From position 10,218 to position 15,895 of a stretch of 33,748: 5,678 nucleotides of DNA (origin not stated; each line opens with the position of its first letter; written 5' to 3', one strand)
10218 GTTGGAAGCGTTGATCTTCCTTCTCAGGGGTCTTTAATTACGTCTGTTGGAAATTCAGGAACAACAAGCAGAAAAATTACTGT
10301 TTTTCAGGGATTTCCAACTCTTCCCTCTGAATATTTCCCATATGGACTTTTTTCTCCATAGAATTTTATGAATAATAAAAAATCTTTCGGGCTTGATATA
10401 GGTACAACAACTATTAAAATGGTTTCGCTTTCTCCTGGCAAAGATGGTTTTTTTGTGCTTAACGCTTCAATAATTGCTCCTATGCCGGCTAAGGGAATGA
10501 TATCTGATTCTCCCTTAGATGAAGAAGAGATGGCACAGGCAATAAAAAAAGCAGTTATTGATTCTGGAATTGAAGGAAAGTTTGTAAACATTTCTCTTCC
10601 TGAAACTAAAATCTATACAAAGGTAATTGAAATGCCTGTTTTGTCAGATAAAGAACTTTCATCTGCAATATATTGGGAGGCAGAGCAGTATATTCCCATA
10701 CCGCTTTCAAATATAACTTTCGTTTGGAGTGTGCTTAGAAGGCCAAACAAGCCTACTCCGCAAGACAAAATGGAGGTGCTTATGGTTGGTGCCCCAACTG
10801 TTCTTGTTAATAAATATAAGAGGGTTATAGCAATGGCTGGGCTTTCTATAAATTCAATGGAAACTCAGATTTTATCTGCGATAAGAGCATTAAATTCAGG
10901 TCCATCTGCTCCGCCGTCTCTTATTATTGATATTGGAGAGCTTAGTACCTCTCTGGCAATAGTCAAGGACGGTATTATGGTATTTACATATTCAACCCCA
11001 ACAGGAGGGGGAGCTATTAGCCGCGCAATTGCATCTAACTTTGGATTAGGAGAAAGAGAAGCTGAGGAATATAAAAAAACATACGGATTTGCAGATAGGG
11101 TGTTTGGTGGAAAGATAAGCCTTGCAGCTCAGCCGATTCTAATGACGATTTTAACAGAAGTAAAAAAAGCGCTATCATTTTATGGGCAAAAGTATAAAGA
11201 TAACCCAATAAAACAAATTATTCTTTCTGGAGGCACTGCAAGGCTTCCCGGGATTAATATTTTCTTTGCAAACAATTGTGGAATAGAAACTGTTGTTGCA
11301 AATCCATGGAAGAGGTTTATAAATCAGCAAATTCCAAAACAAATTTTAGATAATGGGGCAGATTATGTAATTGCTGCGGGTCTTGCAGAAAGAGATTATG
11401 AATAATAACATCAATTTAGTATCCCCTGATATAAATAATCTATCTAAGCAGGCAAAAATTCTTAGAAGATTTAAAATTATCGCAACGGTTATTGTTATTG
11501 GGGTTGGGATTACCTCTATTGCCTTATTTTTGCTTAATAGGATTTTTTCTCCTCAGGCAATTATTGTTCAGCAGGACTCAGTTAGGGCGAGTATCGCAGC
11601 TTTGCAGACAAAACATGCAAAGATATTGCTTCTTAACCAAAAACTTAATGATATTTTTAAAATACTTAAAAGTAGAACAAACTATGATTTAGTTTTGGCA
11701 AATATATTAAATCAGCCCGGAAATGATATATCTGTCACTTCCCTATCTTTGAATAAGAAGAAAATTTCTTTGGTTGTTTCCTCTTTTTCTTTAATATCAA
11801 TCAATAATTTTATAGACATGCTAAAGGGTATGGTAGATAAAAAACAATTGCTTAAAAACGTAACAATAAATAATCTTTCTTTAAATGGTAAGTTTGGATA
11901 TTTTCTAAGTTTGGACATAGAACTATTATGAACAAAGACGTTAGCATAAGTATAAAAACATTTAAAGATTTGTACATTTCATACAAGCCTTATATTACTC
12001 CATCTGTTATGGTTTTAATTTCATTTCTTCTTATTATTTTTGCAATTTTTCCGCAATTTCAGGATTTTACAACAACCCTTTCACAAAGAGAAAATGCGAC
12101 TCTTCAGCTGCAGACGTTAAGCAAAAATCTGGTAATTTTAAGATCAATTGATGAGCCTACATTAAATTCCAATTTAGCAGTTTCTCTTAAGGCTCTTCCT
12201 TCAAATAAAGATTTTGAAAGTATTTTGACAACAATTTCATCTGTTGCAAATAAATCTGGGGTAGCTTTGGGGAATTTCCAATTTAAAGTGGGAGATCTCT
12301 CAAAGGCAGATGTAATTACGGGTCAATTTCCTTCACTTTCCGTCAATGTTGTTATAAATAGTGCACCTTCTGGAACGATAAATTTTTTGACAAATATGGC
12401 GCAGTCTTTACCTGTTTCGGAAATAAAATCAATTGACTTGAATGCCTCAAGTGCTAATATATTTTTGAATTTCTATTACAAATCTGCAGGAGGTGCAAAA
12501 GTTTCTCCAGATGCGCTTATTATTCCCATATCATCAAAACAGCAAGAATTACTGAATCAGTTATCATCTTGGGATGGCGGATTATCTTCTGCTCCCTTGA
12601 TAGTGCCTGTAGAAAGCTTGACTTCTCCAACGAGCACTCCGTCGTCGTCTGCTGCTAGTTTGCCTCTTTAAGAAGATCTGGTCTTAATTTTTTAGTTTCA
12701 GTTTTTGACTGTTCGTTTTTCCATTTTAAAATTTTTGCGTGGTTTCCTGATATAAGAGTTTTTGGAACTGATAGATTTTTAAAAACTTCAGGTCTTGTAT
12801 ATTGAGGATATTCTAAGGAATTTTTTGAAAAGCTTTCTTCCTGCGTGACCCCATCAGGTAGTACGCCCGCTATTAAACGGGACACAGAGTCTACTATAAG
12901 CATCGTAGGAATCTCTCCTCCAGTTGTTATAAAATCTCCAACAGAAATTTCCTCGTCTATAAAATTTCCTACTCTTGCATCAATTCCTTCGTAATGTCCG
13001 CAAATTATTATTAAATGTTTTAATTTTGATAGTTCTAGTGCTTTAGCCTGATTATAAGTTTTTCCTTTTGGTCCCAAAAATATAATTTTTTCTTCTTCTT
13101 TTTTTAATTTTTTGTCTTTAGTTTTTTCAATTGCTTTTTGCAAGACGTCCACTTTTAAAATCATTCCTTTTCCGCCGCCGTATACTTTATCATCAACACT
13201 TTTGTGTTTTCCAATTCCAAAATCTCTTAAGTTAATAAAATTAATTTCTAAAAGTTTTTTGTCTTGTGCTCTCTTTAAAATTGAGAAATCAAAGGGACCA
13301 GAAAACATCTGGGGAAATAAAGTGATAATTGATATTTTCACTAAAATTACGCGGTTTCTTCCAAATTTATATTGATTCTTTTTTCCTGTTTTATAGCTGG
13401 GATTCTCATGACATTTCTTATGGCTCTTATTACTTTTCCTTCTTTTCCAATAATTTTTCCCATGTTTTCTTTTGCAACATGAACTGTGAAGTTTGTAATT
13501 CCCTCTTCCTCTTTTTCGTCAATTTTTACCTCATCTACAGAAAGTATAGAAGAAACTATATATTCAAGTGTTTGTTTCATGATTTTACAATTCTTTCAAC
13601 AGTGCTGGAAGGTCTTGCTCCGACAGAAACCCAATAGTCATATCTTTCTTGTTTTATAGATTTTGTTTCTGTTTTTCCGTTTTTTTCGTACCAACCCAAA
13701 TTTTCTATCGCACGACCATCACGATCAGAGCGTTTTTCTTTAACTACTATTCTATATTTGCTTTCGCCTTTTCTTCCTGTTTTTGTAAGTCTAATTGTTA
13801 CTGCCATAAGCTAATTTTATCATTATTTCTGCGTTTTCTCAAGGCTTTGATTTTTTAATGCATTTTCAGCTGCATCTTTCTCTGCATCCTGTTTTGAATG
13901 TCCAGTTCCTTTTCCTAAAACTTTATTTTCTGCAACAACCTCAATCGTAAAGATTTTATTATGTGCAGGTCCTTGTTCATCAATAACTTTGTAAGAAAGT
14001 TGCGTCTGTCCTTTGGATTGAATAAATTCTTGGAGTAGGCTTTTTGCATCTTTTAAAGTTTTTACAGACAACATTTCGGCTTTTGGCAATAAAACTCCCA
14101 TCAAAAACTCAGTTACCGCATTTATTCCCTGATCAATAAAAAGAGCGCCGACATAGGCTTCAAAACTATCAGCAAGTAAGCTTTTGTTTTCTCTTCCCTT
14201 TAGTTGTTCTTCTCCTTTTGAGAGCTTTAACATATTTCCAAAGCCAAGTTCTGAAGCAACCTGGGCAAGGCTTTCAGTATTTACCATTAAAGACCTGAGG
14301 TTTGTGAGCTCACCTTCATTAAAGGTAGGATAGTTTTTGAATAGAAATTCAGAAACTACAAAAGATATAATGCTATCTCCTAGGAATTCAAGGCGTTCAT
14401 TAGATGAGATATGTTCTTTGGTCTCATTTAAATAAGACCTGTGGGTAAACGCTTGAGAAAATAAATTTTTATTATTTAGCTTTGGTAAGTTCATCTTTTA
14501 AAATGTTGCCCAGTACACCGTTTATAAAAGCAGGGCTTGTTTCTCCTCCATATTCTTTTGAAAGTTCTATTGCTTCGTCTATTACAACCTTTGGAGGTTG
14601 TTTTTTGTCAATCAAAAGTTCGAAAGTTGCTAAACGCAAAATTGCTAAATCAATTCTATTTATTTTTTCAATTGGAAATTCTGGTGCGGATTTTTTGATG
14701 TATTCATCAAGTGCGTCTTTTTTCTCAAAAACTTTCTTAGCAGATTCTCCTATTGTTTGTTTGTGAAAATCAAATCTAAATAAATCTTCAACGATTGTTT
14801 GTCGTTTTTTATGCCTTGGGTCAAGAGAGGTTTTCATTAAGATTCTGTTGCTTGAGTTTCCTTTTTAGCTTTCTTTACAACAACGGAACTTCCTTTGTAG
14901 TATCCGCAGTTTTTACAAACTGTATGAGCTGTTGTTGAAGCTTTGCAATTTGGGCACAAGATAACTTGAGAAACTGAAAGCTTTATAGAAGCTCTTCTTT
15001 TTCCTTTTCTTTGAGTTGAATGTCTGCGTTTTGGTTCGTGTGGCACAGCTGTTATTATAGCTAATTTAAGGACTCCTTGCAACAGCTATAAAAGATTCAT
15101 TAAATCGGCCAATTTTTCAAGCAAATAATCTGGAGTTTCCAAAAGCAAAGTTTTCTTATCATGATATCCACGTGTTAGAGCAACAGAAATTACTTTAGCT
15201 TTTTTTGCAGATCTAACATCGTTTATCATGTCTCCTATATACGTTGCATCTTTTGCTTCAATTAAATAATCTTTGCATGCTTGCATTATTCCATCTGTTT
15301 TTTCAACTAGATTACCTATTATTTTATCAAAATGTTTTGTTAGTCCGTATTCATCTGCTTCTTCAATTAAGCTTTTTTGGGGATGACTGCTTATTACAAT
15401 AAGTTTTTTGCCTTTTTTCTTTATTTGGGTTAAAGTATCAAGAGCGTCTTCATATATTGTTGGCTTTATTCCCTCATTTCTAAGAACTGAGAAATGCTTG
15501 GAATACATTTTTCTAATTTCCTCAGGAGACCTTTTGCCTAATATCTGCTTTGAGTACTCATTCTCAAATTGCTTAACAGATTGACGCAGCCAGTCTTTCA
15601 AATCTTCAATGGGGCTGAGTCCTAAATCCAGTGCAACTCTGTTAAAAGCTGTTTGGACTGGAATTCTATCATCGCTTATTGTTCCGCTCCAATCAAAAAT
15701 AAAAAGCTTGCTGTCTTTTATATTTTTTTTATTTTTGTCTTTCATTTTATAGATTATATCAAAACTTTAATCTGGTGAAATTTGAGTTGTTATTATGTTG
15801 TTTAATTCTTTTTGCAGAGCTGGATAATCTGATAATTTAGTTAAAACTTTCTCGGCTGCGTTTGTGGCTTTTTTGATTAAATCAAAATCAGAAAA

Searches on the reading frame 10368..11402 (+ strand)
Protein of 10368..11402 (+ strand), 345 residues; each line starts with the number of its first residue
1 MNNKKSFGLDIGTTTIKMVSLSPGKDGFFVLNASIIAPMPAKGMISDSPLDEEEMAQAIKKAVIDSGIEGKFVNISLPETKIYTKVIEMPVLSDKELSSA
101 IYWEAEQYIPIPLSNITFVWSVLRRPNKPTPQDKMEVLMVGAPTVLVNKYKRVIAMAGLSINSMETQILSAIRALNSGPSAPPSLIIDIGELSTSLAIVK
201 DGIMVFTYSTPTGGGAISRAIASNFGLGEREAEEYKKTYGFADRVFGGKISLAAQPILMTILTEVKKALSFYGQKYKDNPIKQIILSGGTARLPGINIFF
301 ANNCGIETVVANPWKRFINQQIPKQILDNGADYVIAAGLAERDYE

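Call 10: search_protein_families(library=pfam, proteins=[window:10368-11402:+], max_evalue=0.001)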
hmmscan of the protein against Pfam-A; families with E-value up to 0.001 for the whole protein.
window:10368-11402:+ (345 aa): 4 families
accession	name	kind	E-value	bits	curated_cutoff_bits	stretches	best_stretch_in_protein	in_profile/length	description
PF11104.14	PilM_2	-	4.9e-49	167.5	27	1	8-342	1-338/340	Type IV pilus assembly protein PilM;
PF14450.12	FtsA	-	3.5e-11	44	31.8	1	186-313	2-112/127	Cell division protein FtsA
PF06723.19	MreB_Mbl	-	5.3e-08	32.5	27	0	163-241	126-210/327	MreB/Mbl protein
PF25216.1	Volactin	-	0.00011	22.3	35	0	187-302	171-289/321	Volactin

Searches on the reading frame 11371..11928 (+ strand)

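Call 10: search_protein_families(library=pfam, proteins=[window:11371-11928:+], max_evalue=0.001)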
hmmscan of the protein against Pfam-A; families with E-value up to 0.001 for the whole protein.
window:11371-11928:+ (186 aa): 1 family
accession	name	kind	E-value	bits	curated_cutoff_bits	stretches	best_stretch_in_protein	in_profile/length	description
PF02706.20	Wzz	-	0.00019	22.1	25.5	1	29-110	11-89/91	Chain length determinant protein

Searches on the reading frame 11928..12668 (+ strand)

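Call 10: search_protein_families(library=pfam, proteins=[window:11928-12668:+], max_evalue=0.001)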
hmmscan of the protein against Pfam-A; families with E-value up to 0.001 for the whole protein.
window:11928-12668:+ (247 aa): 1 family
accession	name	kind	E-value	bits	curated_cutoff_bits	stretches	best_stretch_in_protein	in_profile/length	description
PF04350.18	PilO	-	0.00076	20.1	22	0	78-120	34-76/145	Pilus assembly protein, PilO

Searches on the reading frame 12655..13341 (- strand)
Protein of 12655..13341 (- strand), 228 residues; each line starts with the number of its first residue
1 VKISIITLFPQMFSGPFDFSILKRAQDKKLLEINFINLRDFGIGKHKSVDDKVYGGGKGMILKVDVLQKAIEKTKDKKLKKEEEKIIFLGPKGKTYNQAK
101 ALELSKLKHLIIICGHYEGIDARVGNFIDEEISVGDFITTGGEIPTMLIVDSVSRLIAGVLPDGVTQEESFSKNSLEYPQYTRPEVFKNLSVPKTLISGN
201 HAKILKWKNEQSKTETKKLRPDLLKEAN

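Call 10: search_protein_families(library=pfam, proteins=[window:12655-13341:-], max_evalue=0.001)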
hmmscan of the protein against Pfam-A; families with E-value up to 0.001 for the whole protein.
window:12655-13341:- (228 aa): 1 family
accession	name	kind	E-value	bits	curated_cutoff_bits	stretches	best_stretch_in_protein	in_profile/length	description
PF01746.26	tRNA_m1G_MT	-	5e-52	176.9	27.3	1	23-221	2-195/195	tRNA (Guanine-1)-methyltransferase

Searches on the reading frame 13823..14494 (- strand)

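Call 10: search_protein_families(library=pfam, proteins=[window:13823-14494:-], max_evalue=0.001)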
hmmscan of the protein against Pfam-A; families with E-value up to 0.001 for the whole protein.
window:13823-14494:- (223 aa): 4 families
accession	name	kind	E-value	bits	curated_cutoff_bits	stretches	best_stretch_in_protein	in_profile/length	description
PF14622.11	Ribonucleas_3_3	-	2.3e-36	125.2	35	1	8-137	1-126/128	Ribonuclease-III-like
PF00636.31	Ribonuclease_3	-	2.2e-25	89.8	27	1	33-123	1-102/102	Ribonuclease III domain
PF00035.32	dsrm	-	7.8e-19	68.5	23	1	150-215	1-65/66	Double-stranded RNA binding motif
PF22935.1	RM44_endonuclase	-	6.7e-11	42.9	27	1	8-118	19-139/139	Large ribosomal subunit protein mL44, endonuclease domain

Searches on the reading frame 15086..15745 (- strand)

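Call 10: search_protein_families(library=pfam, proteins=[window:15086-15745:-], max_evalue=0.001)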
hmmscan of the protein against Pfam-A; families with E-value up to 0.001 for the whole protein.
window:15086-15745:- (219 aa): 4 families
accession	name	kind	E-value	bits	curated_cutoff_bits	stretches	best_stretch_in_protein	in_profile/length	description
PF13419.12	HAD_2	-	2.8e-19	70.4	23.8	1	16-189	2-177/178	Haloacid dehalogenase-like hydrolase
PF00702.32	Hydrolase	-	8.4e-13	49.6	26.4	1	13-183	2-190/191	haloacid dehalogenase-like hydrolase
PF12710.13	HAD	-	1.2e-05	26.2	27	1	16-177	2-185/189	haloacid dehalogenase-like hydrolase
PF13242.12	Hydrolase_like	-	5.6e-05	23.4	22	1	155-215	12-75/75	HAD-hyrolase-like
